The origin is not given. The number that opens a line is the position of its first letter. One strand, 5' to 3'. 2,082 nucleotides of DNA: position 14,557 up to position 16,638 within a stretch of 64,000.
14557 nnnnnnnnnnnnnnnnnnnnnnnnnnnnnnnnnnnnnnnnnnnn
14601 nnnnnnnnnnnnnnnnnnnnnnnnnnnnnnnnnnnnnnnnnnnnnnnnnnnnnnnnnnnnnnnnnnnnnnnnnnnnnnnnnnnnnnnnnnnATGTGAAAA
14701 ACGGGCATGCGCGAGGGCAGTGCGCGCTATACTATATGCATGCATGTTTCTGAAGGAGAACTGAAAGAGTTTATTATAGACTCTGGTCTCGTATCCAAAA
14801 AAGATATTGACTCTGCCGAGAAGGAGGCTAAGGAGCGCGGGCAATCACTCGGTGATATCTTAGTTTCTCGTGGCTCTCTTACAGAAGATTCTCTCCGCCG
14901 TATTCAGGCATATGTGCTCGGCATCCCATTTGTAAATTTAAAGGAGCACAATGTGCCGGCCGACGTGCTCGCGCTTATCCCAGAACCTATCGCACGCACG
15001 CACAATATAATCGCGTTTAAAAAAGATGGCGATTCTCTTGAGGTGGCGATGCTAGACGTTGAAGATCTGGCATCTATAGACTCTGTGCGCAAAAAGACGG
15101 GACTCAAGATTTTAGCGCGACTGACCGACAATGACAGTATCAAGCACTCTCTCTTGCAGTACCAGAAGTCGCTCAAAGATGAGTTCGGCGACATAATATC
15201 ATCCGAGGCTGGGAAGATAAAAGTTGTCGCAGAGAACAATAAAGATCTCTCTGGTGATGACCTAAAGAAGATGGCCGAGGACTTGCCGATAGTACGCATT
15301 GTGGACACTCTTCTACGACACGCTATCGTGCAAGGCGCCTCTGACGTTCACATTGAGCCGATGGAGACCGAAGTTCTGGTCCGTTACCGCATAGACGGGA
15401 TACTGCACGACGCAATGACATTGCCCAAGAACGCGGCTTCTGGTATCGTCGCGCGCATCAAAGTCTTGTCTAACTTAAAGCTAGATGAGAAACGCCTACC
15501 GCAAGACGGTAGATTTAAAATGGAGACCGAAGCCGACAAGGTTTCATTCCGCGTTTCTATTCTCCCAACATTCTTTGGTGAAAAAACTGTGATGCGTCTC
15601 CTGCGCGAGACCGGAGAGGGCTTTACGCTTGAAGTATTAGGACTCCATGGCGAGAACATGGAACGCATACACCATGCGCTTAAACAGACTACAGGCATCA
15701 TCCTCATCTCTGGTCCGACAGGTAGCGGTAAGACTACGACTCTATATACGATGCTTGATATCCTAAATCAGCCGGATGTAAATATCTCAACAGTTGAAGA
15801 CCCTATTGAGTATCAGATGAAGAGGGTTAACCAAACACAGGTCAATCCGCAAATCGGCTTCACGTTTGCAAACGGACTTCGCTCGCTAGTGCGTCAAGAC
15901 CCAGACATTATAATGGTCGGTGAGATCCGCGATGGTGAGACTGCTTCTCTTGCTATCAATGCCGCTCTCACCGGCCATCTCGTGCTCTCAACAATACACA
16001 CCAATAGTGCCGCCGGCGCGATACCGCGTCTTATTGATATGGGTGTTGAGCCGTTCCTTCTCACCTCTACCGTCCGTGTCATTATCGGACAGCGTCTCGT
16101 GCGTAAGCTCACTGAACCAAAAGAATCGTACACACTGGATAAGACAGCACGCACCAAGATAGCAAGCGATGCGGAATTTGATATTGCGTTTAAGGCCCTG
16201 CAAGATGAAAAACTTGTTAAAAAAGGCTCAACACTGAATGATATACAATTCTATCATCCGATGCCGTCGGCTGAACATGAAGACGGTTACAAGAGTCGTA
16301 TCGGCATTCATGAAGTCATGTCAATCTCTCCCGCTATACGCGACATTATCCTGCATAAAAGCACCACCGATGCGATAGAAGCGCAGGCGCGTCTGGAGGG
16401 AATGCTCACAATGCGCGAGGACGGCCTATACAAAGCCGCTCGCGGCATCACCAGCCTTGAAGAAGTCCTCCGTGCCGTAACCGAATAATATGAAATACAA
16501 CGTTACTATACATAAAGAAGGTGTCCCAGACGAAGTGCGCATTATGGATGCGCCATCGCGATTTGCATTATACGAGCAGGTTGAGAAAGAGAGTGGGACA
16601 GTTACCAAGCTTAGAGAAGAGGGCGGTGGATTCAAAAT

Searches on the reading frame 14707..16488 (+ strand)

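Call 50: search_protein_families(library=pfam, proteins=[window:14707-16488:+], max_evalue=0.00001)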
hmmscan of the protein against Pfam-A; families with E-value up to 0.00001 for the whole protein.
window:14707-16488:+ (593 aa): 2 families
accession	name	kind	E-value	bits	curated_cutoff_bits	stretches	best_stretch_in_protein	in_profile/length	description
PF00437.27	T2SSE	-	4.3e-123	411.1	24.9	1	190-589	3-370/370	Type II/IV secretion system protein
PF05157.20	MshEN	-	9.1e-14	51.7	23.1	1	71-155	1-86/90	MshEN domain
